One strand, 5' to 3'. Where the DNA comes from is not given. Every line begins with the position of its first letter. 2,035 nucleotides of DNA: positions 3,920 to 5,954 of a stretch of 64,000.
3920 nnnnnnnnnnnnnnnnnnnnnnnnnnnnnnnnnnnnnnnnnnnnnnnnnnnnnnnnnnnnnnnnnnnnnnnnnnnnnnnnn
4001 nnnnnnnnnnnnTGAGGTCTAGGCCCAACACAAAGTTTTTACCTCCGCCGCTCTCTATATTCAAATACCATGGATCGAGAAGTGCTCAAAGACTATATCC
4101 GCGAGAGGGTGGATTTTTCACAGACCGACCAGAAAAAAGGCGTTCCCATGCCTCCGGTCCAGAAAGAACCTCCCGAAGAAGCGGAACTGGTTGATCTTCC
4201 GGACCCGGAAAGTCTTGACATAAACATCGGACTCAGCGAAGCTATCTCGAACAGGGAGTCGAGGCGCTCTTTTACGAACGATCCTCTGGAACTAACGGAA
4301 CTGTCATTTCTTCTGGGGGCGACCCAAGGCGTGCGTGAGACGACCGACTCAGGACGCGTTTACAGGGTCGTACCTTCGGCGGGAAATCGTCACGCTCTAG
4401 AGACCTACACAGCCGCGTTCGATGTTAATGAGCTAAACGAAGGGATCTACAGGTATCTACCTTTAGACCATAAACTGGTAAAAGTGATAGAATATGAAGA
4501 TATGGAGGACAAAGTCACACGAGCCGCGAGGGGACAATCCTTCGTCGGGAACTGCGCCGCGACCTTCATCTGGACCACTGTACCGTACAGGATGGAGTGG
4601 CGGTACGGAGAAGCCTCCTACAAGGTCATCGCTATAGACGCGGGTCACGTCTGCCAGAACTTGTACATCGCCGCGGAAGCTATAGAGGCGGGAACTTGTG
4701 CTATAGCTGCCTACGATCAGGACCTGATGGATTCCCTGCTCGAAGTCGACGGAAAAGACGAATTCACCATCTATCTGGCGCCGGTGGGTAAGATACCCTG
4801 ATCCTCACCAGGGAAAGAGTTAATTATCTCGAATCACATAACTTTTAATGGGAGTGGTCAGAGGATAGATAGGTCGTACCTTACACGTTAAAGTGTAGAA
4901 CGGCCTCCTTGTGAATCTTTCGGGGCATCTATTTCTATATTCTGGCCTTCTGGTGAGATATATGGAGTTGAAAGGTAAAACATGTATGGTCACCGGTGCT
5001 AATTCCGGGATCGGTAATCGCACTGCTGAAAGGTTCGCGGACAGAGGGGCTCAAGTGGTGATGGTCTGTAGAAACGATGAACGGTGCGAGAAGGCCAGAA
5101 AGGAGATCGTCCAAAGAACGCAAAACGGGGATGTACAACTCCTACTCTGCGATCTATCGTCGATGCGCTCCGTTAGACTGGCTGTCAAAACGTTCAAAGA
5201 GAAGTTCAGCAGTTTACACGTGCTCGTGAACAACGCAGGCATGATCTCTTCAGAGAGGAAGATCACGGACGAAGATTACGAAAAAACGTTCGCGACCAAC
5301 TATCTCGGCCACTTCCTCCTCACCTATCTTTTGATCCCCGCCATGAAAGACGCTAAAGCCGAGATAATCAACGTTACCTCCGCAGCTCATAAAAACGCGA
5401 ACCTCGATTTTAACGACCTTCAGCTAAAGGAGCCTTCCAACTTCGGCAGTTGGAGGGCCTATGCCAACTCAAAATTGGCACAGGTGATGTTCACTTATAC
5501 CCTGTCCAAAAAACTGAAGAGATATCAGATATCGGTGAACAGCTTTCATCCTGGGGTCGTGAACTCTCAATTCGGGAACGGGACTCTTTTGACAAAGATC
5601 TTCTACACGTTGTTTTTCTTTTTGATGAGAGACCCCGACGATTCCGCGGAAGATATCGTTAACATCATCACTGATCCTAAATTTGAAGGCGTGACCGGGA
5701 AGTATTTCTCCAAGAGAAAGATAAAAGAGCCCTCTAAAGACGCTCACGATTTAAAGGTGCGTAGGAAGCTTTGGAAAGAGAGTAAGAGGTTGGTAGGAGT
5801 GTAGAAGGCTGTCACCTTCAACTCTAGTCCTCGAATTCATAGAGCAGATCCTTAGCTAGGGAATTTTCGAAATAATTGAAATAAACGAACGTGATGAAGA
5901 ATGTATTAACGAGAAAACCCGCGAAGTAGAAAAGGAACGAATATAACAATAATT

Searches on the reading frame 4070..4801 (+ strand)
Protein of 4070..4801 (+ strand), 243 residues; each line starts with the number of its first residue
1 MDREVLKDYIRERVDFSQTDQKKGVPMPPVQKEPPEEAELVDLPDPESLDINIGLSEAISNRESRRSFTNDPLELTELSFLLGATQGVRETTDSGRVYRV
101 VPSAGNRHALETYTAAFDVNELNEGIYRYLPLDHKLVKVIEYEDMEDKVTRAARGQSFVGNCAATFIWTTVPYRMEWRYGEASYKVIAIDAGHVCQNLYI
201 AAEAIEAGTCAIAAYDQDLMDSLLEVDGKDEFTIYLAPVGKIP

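Call 41: search_protein_families(library=pfam, proteins=[window:4070-4801:+], max_evalue=0.1)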
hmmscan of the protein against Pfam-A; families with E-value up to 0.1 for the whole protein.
window:4070-4801:+ (243 aa): 1 family
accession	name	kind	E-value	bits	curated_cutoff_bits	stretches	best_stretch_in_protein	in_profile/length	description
PF00881.29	Nitroreductase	-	1.7e-22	80.8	23.5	1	59-241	1-167/167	Nitroreductase family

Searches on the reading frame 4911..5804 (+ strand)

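Call 47: search_protein_families(library=ncbifam, proteins=[window:4911-5804:+], max_evalue=1e-10)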
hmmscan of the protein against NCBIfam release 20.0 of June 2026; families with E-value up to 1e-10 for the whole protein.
window:4911-5804:+ (297 aa): 179 families (the best 25 are shown)
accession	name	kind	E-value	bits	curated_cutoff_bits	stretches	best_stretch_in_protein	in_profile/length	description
NF004846.0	PRK06197.1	subfamily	5.6e-60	203.1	268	1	20-297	14-302/306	oxidoreductase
NF004845.0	PRK06196.1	subfamily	3.9e-45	154.6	414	1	16-218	23-218/320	oxidoreductase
NF004513.0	PRK05854.1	subfamily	1.4e-44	152.4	282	1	17-219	10-213/314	SDR family oxidoreductase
NF005559.1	PRK07231.1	subfamily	3.6e-33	115.1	215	1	20-222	2-191/249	glucose 1-dehydrogenase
NF005672.0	PRK07454.1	equivalog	2.2e-32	112.2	234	1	22-229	6-200/241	SDR family oxidoreductase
NF004203.0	PRK05653.2-4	subfamily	1.5e-31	109.8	313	1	18-225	2-198/260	3-oxoacyl-ACP reductase FabG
NF005594.0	PRK07326.1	equivalog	7.8e-31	107.4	271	1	18-225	2-194/237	SDR family oxidoreductase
TIGR01289.1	LPOR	equivalog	1.3e-30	107.1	331.35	1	23-150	4-133/315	protochlorophyllide reductase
NF004198.0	PRK05653.1-3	equivalog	2.6e-30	105.7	296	1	19-221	4-193/248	3-oxoacyl-ACP reductase FabG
NF009468.0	PRK12826.1-4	equivalog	8.1e-30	104.3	318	1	19-219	4-192/256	SDR family oxidoreductase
NF004791.0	PRK06138.1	equivalog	9.8e-29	100.4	312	1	18-221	1-190/252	SDR family oxidoreductase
NF009466.0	PRK12826.1-2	subfamily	1.3e-28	100.1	222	1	23-221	4-191/248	3-oxoacyl-ACP reductase FabG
NF005539.0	PRK07201.1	equivalog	1.4e-28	100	549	1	19-165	367-516/657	SDR family oxidoreductase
NF005806.0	PRK07666.1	equivalog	9.8e-28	97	286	1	18-228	3-200/239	3-ketoacyl-ACP reductase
NF005309.0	PRK06841.1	subfamily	4.6e-27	95.1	286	1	18-223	11-200/255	GolD/DthD family dehydrogenase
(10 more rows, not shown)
